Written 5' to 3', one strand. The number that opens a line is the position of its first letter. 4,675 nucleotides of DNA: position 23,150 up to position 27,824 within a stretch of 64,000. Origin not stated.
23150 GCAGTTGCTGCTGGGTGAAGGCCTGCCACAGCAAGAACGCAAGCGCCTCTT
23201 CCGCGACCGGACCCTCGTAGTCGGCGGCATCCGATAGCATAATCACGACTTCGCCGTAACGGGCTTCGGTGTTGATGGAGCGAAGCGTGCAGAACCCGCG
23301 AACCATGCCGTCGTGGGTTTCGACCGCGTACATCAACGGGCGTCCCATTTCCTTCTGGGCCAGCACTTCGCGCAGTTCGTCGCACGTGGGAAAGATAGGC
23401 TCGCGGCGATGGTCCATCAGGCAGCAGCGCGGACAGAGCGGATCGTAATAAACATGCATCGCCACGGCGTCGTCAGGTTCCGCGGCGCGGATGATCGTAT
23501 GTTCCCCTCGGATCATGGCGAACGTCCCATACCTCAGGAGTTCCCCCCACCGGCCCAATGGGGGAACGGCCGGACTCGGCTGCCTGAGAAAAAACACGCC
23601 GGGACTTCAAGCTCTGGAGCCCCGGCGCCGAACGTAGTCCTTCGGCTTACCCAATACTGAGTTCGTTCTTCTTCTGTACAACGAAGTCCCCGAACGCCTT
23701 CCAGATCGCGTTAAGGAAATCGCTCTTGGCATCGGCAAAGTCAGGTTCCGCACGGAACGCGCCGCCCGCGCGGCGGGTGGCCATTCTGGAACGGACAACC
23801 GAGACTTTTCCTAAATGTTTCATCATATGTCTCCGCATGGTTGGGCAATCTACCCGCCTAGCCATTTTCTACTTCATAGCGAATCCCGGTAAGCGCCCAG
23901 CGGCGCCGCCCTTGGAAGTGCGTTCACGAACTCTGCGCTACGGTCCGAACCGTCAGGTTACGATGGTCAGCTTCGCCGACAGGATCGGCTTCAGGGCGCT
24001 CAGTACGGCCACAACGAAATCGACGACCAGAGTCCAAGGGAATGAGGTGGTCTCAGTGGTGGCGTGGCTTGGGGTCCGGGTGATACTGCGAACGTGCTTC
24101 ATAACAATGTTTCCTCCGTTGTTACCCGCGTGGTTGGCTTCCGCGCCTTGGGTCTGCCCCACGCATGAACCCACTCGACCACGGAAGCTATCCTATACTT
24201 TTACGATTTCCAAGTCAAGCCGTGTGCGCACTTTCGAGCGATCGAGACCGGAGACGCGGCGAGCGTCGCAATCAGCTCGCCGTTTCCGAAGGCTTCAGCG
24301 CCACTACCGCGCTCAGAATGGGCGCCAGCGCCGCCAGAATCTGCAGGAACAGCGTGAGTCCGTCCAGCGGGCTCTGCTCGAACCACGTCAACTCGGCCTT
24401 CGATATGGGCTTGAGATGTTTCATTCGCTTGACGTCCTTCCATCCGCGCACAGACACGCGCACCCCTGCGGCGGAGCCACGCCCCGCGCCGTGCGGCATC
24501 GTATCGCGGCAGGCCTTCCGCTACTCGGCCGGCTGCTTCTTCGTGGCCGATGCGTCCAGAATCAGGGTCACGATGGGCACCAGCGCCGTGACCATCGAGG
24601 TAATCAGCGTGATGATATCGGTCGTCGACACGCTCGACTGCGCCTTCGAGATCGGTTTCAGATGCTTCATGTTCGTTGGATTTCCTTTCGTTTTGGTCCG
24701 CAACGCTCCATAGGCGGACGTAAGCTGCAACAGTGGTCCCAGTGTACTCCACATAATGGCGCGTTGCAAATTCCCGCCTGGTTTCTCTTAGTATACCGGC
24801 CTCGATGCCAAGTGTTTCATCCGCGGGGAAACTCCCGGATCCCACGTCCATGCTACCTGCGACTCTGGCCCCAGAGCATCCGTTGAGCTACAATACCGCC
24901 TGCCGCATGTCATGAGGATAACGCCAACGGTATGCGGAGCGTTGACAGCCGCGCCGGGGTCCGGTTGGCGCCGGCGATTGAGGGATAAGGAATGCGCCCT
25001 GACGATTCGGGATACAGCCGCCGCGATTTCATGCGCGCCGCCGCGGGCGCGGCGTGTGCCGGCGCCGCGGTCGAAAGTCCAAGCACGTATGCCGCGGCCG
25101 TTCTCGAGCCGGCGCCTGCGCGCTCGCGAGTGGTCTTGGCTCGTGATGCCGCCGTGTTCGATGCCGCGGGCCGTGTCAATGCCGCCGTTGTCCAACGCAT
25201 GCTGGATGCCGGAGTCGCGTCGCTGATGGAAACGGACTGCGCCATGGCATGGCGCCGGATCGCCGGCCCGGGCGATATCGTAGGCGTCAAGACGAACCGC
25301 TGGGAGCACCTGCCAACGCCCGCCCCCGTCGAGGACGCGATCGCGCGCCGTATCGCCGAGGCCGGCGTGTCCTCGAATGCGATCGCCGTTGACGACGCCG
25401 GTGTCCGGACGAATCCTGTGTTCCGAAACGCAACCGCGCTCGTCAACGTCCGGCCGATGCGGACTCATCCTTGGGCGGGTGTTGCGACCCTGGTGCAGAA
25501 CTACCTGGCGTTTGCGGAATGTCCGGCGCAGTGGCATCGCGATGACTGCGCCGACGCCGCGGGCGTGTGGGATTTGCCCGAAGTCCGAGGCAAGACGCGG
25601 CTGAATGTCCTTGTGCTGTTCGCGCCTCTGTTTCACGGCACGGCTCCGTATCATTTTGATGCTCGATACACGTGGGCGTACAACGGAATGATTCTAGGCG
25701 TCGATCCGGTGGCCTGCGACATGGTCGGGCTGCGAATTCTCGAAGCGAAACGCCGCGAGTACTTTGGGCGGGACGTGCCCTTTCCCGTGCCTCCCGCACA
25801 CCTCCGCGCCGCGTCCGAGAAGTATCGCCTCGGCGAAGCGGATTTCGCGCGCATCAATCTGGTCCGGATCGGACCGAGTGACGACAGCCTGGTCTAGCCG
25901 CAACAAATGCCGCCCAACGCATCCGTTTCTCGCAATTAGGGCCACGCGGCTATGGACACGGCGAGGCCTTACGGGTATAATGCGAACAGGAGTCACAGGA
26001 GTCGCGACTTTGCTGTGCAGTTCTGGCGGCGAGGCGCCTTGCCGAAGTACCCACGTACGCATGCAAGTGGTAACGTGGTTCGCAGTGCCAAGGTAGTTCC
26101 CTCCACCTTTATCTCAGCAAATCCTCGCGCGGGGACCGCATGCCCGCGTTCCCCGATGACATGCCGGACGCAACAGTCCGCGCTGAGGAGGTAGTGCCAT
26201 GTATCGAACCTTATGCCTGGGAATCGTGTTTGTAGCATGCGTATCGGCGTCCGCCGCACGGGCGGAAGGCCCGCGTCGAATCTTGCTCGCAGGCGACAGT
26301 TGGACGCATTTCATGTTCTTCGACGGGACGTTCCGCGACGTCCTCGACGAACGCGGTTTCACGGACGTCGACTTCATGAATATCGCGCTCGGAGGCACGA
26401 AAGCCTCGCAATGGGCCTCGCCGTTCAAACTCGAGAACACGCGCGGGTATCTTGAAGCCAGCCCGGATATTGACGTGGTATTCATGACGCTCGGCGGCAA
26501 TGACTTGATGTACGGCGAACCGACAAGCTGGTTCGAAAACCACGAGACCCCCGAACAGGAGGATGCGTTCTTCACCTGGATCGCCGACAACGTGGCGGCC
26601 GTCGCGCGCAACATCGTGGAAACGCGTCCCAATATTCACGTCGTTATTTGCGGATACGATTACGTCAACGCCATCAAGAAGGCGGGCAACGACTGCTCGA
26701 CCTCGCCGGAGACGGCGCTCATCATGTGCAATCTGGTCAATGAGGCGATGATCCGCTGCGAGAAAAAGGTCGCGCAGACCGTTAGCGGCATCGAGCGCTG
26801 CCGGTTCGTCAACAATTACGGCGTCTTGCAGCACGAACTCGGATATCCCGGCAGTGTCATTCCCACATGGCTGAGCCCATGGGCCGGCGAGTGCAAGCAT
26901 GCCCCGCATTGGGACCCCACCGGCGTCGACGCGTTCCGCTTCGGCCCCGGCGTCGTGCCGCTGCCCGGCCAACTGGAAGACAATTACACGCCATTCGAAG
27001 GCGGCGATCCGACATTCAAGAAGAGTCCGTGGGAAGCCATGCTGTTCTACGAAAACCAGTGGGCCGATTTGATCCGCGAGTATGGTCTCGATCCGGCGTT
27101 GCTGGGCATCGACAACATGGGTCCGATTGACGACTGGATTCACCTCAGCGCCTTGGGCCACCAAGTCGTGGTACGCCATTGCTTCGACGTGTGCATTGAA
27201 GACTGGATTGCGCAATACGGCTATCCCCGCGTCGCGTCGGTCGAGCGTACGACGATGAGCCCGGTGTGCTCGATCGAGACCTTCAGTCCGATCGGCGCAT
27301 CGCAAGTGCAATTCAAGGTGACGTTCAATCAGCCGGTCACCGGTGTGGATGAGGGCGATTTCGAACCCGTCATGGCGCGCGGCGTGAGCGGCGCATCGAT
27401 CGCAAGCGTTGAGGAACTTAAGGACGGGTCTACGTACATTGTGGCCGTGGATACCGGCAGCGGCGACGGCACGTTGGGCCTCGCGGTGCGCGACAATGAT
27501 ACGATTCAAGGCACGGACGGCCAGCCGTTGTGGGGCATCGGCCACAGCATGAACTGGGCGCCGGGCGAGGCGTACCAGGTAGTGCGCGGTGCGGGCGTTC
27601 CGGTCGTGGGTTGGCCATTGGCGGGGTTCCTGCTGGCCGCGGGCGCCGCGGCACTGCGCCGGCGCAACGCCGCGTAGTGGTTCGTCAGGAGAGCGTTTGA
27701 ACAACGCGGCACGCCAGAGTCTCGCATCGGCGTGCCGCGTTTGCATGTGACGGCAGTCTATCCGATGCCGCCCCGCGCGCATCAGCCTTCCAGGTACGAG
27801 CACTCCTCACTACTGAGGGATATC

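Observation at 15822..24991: Four tandem paralogous MKH[LV]-peptide genes head a coupled modification/export/immunity operon (candidate undescribed RiPP- or bacteriocin-like locus)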

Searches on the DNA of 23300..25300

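Call 71: search_rna_families(source=window, start=23300, end=25300, threshold=evalue, max_evalue=1)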
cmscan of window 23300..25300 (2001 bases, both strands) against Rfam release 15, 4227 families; matches with E-value up to 1: 0.
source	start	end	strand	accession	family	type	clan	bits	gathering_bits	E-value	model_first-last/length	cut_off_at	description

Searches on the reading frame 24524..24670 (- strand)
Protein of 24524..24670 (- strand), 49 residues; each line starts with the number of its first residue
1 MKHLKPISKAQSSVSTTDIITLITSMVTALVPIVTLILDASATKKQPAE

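Call 7: search_protein_families(library=ncbifam, max_evalue=0.01, proteins=[window:24524-24670:-])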
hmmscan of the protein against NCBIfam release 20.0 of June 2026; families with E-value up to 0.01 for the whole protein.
seq(49 aa): 0 families

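Call 23: search_protein_families(library=ncbifam, alignment_id=A3, max_evalue=10)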
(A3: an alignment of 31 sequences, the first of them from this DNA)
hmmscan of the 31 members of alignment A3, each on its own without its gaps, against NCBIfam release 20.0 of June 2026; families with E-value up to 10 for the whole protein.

A. member 1, seq(49 aa): 0 families

B. families by the number of members that match (of 31 scanned): 2 families
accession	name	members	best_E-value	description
NF006907.0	PRK09400.1-2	1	0.047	preprotein translocase subunit SecE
NF033684.1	suffix_2_RND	1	0.051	transporter suffix domain-containing protein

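Call 24: search_solved_structures(query=A3, max_evalue=10, show_alignments=3)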
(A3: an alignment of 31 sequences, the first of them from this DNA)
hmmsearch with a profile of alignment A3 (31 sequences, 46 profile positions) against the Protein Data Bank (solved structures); distinct sequences matched with E-value up to 10: 0.

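Call 45: search_protein_families(library=pfam, max_evalue=1, proteins=[window:24524-24670:-])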
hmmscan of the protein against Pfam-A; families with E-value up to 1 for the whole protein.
seq(49 aa): 1 family
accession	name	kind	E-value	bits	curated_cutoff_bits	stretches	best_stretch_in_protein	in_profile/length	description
PF11152.14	CCB2_CCB4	-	0.069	12.9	26.3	1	6-46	19-59/195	Cofactor assembly of complex C subunit B, CCB2/CCB4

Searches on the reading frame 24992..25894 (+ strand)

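Call 45: search_protein_families(library=pfam, max_evalue=1, proteins=[window:24992-25894:+])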
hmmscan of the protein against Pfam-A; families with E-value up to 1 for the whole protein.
window:24992-25894:+ (301 aa): 3 families
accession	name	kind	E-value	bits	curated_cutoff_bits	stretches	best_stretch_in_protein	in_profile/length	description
PF10518.14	TAT_signal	-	0.0028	18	22.7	1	8-26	2-19/21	TAT (twin-arginine translocation) pathway signal sequence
PF04015.17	DUF362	-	0.0045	17.5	24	1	138-247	90-199/200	Domain of unknown function (DUF362)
PF02464.23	CinA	-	0.12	12.4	23.5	1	47-95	58-105/155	Competence-damaged protein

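Call 100: search_protein_families(library=ncbifam, max_evalue=0.1, proteins=[window:24992-25894:+])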
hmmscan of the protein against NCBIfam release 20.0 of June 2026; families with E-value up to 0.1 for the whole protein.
window:24992-25894:+ (301 aa): 2 families
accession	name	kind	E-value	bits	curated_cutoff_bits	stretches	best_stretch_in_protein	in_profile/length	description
TIGR01409.1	TAT_signal_seq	domain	0.00063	20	16.7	1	9-26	2-19/29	twin-arginine translocation signal domain-containing protein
TIGR02811.1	formate_TAT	hypoth_equivalog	0.0098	16.2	48.45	1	5-36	6-37/66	formate dehydrogenase region TAT target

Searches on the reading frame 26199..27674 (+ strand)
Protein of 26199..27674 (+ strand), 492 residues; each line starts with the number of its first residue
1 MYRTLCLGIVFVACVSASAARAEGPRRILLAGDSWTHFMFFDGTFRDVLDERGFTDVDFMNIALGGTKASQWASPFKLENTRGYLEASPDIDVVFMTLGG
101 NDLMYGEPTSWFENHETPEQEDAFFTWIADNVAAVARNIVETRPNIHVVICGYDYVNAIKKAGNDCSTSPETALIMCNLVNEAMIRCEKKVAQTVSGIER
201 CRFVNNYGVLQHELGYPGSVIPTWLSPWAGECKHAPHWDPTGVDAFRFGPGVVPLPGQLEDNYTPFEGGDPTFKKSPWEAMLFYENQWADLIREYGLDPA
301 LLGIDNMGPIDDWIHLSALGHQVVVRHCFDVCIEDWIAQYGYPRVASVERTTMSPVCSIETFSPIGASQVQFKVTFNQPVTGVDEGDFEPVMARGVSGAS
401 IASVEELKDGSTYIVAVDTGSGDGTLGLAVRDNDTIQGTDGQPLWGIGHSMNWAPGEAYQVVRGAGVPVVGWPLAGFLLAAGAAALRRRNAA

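Call 45: search_protein_families(library=pfam, max_evalue=1, proteins=[window:26199-27674:+])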
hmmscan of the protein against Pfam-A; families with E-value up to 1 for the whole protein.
window:26199-27674:+ (492 aa): 2 families
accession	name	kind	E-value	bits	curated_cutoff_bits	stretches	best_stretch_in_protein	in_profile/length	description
PF13472.12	Lipase_GDSL_2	-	1.7e-06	29.1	32.9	1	32-155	3-107/178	GDSL-like Lipase/Acylhydrolase family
PF00657.28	Lipase_GDSL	-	0.0053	17.4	23.6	1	28-134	1-116/208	GDSL-like Lipase/Acylhydrolase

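Call 100: search_protein_families(library=ncbifam, max_evalue=0.1, proteins=[window:26199-27674:+])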
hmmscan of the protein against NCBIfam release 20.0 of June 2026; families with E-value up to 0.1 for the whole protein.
window:26199-27674:+ (492 aa): 0 families
